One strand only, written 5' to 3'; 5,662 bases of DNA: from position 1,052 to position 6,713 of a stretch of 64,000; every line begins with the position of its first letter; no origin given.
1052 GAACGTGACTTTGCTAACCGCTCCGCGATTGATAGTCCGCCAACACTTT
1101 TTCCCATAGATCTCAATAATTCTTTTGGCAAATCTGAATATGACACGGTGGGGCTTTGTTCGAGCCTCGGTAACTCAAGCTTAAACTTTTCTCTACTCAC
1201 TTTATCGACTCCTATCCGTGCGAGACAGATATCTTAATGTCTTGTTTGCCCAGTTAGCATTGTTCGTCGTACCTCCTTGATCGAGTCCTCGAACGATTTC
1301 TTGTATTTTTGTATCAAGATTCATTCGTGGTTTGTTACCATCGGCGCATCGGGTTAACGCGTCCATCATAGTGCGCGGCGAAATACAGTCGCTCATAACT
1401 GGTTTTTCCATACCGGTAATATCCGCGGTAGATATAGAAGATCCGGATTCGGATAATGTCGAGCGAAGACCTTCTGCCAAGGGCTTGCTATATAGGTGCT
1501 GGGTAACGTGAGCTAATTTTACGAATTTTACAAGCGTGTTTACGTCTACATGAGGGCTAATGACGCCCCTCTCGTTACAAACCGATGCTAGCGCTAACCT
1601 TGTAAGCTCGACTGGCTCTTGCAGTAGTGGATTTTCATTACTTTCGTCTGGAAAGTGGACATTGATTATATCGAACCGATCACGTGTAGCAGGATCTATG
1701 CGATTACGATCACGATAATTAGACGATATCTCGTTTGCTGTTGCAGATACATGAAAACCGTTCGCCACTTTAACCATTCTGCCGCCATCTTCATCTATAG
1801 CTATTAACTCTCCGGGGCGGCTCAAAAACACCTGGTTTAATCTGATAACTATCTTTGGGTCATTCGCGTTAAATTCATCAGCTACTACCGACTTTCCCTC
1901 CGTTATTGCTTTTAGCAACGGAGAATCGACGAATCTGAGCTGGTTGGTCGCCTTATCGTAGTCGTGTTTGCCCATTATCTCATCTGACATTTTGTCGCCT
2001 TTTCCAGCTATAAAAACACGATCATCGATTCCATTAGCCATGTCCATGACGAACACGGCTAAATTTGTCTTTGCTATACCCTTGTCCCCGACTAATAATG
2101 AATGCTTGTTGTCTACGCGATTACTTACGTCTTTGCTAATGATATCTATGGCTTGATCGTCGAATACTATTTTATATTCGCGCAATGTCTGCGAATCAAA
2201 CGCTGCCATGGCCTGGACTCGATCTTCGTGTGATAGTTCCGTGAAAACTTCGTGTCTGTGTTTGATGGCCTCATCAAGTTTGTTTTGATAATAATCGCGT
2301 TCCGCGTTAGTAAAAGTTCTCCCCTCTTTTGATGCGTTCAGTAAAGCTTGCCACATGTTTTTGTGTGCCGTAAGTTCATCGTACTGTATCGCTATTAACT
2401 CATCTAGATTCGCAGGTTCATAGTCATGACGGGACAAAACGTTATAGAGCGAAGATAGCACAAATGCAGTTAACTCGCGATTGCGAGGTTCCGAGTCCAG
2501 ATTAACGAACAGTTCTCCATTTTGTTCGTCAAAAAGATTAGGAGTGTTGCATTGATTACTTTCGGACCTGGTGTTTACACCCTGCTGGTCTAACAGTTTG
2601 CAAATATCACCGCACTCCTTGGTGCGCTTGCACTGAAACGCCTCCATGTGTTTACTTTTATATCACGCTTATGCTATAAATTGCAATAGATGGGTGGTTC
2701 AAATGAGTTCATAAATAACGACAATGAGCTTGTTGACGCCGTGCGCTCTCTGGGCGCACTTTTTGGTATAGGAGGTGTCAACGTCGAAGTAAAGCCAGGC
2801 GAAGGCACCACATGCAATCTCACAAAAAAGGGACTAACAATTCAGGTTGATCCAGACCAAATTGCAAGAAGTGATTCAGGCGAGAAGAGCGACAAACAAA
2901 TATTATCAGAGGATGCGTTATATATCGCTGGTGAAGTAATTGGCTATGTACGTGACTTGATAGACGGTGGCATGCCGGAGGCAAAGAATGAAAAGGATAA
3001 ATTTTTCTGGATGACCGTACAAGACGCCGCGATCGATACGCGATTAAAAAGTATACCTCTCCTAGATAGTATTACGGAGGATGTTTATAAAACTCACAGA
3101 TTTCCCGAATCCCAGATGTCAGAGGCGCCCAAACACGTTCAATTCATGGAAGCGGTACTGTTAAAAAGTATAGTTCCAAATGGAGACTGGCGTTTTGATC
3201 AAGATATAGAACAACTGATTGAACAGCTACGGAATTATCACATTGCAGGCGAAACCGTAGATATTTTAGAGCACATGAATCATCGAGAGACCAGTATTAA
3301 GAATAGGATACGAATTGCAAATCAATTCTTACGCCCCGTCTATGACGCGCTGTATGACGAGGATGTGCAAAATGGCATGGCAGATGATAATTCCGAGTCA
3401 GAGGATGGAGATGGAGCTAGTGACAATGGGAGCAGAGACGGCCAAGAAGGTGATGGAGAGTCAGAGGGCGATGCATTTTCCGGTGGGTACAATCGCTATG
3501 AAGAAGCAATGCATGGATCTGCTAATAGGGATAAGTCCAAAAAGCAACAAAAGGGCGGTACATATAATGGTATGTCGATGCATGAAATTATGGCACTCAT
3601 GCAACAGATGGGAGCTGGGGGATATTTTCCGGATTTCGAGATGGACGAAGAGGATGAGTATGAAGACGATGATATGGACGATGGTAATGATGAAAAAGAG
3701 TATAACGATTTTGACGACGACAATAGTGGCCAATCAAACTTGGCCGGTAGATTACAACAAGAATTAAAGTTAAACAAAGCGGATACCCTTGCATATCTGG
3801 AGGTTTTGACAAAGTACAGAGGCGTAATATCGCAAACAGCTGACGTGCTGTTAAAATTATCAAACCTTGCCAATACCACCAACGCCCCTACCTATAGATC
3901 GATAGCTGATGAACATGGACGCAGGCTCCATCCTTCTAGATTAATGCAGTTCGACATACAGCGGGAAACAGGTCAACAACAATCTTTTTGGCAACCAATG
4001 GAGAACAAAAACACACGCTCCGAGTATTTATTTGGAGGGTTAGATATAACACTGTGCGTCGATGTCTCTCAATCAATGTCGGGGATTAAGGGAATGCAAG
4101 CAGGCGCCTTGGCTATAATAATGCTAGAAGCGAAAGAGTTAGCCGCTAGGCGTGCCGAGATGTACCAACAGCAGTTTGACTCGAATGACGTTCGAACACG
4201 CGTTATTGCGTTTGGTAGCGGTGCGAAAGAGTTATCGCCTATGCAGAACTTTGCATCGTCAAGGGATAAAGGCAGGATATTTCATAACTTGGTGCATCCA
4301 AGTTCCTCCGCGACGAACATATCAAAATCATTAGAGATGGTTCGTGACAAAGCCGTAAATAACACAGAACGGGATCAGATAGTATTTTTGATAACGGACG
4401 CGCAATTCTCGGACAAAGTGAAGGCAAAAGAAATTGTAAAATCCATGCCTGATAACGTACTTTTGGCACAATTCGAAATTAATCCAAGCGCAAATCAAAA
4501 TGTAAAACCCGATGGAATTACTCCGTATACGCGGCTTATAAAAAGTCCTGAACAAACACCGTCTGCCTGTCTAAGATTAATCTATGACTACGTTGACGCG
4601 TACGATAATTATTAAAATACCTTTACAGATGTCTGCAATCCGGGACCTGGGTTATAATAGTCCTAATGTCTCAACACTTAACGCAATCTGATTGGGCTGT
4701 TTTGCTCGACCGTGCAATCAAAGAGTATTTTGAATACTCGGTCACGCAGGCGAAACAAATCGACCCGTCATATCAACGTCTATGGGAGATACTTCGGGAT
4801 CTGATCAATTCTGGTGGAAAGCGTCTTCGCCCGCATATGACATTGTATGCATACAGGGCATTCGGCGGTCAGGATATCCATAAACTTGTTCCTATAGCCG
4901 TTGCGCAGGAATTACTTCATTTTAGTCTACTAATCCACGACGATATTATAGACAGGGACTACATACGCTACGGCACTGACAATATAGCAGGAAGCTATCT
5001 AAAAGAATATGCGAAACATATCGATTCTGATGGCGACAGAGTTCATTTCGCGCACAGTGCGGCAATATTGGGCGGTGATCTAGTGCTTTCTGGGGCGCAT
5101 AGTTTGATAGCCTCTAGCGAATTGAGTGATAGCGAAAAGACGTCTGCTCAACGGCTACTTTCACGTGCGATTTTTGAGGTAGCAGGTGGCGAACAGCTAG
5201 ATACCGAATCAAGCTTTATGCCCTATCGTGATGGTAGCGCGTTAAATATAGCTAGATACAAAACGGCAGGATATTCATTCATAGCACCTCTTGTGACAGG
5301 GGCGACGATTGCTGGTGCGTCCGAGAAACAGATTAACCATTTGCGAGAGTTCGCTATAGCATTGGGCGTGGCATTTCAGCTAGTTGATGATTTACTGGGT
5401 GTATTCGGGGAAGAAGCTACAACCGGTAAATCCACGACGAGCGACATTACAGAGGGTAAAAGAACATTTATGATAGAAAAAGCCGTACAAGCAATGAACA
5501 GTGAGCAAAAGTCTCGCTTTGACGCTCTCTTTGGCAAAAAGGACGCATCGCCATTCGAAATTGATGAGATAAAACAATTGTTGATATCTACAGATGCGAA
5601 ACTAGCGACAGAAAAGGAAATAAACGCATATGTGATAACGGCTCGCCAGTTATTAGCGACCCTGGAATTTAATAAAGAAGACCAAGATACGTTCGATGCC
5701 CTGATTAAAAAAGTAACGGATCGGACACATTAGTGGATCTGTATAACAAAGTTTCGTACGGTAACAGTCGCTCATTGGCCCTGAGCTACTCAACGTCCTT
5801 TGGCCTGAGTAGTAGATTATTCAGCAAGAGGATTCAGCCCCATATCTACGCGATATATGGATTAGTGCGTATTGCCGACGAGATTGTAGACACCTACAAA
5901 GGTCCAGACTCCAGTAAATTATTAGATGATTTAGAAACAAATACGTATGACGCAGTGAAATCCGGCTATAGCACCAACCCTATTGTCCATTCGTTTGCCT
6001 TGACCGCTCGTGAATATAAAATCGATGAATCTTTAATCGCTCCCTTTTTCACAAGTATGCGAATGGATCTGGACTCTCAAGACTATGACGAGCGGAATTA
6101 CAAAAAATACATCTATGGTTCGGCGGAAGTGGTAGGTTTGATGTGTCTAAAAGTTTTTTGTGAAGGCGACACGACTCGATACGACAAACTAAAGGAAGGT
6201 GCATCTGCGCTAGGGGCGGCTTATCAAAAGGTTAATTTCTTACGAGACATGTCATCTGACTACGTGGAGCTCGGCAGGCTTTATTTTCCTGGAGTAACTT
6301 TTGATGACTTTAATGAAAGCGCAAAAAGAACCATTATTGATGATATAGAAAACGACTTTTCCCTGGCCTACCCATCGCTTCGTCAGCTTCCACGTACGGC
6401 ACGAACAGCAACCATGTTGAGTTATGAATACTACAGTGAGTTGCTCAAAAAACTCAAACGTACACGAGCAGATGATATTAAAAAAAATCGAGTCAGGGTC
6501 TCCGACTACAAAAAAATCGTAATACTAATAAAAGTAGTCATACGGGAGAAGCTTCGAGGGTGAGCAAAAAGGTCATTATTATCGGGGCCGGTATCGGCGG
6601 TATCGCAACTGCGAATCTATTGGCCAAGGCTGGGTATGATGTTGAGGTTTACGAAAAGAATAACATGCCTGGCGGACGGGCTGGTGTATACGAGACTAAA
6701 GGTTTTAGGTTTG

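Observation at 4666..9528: Complete actinobacterial-style C50 carotenoid cluster (crtE-crtB-crtI-crtYe-crtYf-crtEb) in a CPR-like genome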

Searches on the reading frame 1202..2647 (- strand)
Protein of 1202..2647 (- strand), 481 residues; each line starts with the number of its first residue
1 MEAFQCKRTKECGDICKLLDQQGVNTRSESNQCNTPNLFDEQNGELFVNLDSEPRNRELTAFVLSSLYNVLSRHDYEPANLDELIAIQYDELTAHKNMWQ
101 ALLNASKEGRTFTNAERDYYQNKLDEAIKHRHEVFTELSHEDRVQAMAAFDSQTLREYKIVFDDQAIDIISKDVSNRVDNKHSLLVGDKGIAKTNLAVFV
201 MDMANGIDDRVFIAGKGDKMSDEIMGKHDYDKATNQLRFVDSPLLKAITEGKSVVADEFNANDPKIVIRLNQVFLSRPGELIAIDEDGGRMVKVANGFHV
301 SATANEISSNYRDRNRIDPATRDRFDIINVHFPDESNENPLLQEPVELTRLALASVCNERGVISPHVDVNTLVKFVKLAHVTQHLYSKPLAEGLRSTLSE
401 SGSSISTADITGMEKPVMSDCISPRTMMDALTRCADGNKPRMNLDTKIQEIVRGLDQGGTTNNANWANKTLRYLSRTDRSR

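Call 50: search_protein_families(library=pfam, proteins=[window:1202-2647:-], max_evalue=0.001)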
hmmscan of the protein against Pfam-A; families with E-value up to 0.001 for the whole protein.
window:1202-2647:- (481 aa): 2 families
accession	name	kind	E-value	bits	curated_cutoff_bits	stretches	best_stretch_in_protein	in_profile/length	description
PF07728.20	AAA_5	-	4.5e-14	53.1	22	1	182-325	1-139/139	AAA domain (dynein-related subfamily)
PF07726.17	AAA_3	-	5e-05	23.6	27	1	182-325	1-129/131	ATPase family associated with various cellular activities (AAA)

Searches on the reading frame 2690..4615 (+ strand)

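Call 3: search_protein_families(library=pfam, proteins=[window:2690-4615:+], max_evalue=0.01)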
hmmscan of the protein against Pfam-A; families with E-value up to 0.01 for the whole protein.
window:2690-4615:+ (641 aa): 3 families
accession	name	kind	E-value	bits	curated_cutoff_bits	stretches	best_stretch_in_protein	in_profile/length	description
PF13519.12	VWA_2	-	3e-08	34.7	27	1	454-571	2-106/107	von Willebrand factor type A domain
PF00092.34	VWA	-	1.1e-05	26.1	23.8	1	452-586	1-127/174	von Willebrand factor type A domain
PF05762.20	VWA_CoxE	-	0.0001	22.2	26.4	1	405-586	12-172/222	VWA domain containing CoxE-like protein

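Call 4: search_protein_families(library=ncbifam, proteins=[window:2690-4615:+], max_evalue=0.01)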
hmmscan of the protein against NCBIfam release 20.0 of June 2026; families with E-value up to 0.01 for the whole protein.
window:2690-4615:+ (641 aa): 1 family
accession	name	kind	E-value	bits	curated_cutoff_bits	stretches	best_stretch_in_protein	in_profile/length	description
NF008230.0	PRK10997.1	equivalog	0.0079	15.4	500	0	395-480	271-353/487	ATPase RavA stimulator ViaA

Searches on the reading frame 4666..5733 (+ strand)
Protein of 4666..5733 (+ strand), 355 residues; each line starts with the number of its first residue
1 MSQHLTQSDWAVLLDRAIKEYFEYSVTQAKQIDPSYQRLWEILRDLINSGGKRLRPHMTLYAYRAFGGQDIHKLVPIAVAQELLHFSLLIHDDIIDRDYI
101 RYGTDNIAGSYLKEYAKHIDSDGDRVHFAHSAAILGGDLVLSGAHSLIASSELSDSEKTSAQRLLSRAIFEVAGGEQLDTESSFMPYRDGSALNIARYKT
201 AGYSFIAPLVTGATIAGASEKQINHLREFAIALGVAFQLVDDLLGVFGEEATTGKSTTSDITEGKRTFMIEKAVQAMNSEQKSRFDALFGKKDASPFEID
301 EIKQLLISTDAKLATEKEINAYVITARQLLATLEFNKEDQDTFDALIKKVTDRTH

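Call 3: search_protein_families(library=pfam, proteins=[window:4666-5733:+], max_evalue=0.01)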
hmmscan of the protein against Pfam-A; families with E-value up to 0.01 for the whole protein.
window:4666-5733:+ (355 aa): 1 family
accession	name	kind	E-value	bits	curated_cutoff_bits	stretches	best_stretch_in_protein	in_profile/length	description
PF00348.22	polyprenyl_synt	-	5.9e-50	170.2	27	1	38-304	3-249/251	Polyprenyl synthetase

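Call 4: search_protein_families(library=ncbifam, proteins=[window:4666-5733:+], max_evalue=0.01)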
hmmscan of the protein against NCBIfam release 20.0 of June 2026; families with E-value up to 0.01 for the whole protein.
window:4666-5733:+ (355 aa): 16 families
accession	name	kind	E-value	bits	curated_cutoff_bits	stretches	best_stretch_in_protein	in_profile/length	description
NF041169.1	f2_encap_cargo4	exception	1.3e-57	195.5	450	1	48-355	47-334/334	family 2 encapsulin nanocompartment cargo protein polyprenyl transferase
NF042416.1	GFPPS_Mycobact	equivalog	4.1e-50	170.7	600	1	17-354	8-349/350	bifunctional (2E,6E)-farnesyl/geranyl diphosphate synthase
NF041003.1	GGPP_syn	equivalog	6.9e-41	140.4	500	1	29-342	18-312/326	geranylgeranyl diphosphate synthase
NF040698.1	IdsA_Meth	equivalog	5.7e-40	137.5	468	1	31-354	24-327/328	short chain isoprenyl diphosphate synthase IdsA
NF045485.1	FPPsyn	subfamily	3.6e-31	108.4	275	1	34-280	20-258/288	farnesyl diphosphate synthase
TIGR02748.1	GerC3_HepT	equivalog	1.5e-27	96.6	456.55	1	32-350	24-314/319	heptaprenyl diphosphate synthase component II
NF045628.1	HxpDPsynlarge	equivalog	1.1e-25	90.4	500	1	41-355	25-311/311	hexaprenyl-diphosphate synthase large subunit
NF045549.1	GGPPsyn_IdsB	equivalog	1.2e-24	87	475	1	48-323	62-318/346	geranylgeranyl diphosphate synthase IdsB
NF045685.1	GGPPSynCrtE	equivalog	4.1e-23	81.8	460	1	37-269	28-248/293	geranylgeranyl diphosphate synthase CrtE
NF008140.0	PRK10888.1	equivalog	3.2e-22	79.3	412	1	43-283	36-253/323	octaprenyl diphosphate synthase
TIGR02749.1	prenyl_cyano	equivalog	7.2e-22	77.8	383.2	1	45-335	38-303/322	solanesyl diphosphate synthase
NF040789.2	gerfarn_diphsyn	equivalog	4.6e-20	72.1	560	1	37-273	32-266/345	geranylfarnesyl diphosphate synthase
NF042417.1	NPPPS_Mycobact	equivalog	1.7e-19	70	600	1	41-352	46-332/335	nonaprenyl/(2E,6E)-farnesyl/geranylgeranyl diphosphat synthase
NF007877.0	PRK10581.1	equivalog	8.7e-18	64.5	321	1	50-269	43-251/299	(2E,6E)-farnesyl diphosphate synthase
NF040627.1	GFPS_Meth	equivalog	1.4e-15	57.5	600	1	39-255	28-217/285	geranylfarnesyl diphosphate synthase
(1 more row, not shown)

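Call 34: list_cluster_members(proteins=[window:4666-5730:+, window:5733-6560:+, window:6560-8089:+, window:8092-8403:+, window:8391-8678:+, P0001, window:51091-52272:-, window:31264-32184:-, window:41726-42358:-, window:19793-20821:-])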
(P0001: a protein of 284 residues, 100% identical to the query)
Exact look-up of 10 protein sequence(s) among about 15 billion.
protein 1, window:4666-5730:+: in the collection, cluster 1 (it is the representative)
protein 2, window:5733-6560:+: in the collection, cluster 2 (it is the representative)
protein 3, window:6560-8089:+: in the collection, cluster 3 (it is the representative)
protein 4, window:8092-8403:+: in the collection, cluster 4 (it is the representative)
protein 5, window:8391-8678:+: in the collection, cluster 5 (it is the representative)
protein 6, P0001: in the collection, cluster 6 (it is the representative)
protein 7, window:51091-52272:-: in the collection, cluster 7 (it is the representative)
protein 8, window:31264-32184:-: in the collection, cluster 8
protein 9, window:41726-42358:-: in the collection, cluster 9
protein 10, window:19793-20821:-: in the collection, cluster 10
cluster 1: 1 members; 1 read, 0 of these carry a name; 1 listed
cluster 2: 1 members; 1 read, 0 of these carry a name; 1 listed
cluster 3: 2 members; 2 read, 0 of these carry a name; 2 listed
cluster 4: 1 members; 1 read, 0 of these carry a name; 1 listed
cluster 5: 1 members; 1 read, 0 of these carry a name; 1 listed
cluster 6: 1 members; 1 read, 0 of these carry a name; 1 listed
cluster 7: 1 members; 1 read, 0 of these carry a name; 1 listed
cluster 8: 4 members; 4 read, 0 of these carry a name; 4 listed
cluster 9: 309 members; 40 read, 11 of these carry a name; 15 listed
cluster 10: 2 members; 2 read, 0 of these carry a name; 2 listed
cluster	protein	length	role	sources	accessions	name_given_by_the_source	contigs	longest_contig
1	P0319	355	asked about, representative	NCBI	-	-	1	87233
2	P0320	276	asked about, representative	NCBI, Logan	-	-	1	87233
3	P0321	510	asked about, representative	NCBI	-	-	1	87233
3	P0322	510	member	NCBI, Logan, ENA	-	-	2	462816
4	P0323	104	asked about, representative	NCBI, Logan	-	-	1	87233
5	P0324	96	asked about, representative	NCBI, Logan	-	-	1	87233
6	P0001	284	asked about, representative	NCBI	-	-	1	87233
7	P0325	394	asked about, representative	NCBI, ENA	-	-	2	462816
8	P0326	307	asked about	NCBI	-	-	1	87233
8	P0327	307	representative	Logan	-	-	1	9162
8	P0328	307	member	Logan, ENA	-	-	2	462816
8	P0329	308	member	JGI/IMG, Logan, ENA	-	-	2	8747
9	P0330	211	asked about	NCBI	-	-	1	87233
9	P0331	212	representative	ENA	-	-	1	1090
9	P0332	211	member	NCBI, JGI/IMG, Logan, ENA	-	small subunit ribosomal protein S3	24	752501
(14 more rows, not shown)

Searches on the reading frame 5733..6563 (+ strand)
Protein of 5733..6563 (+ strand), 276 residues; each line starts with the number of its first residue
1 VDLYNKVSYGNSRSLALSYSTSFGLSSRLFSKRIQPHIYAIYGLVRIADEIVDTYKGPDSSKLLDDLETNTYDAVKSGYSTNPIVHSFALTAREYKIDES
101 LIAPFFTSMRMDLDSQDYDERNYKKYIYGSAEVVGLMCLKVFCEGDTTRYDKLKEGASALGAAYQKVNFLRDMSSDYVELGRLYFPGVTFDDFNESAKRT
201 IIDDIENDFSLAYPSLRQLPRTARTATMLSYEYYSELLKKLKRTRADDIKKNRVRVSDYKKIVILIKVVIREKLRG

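Call 3: search_protein_families(library=pfam, proteins=[window:5733-6563:+], max_evalue=0.01)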
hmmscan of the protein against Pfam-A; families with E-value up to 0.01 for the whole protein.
window:5733-6563:+ (276 aa): 1 family
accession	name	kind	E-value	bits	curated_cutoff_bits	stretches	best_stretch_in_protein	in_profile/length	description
PF00494.24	SQS_PSY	-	6.2e-40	138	26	1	19-258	4-261/263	Squalene/phytoene synthase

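Call 4: search_protein_families(library=ncbifam, proteins=[window:5733-6563:+], max_evalue=0.01)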
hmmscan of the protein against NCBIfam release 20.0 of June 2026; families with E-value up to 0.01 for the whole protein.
window:5733-6563:+ (276 aa): 6 families
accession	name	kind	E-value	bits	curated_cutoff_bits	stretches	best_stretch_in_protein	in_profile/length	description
TIGR03465.1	HpnD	equivalog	3.9e-27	95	278.6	1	20-269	6-265/267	presqualene diphosphate synthase HpnD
TIGR03464.1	HpnC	equivalog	1.1e-19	71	250.45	1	23-195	9-178/267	squalene synthase HpnC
NF045686.1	PhytoSynCyanob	equivalog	3.4e-19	69.1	550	1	8-272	20-307/310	15-cis-phytoene synthase CrtB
NF045921.1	PhytnSynCrtBRhod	equivalog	2.3e-12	47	500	1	19-271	17-278/307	15-cis-phytoene synthase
NF042419.1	Phyto_syn_CrtB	equivalog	6.4e-12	45.6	480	1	20-190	15-190/306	15-cis-phytoene synthase CrtB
TIGR01559.1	squal_synth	equivalog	0.0015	17.8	286.75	1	121-195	133-208/337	squalene synthase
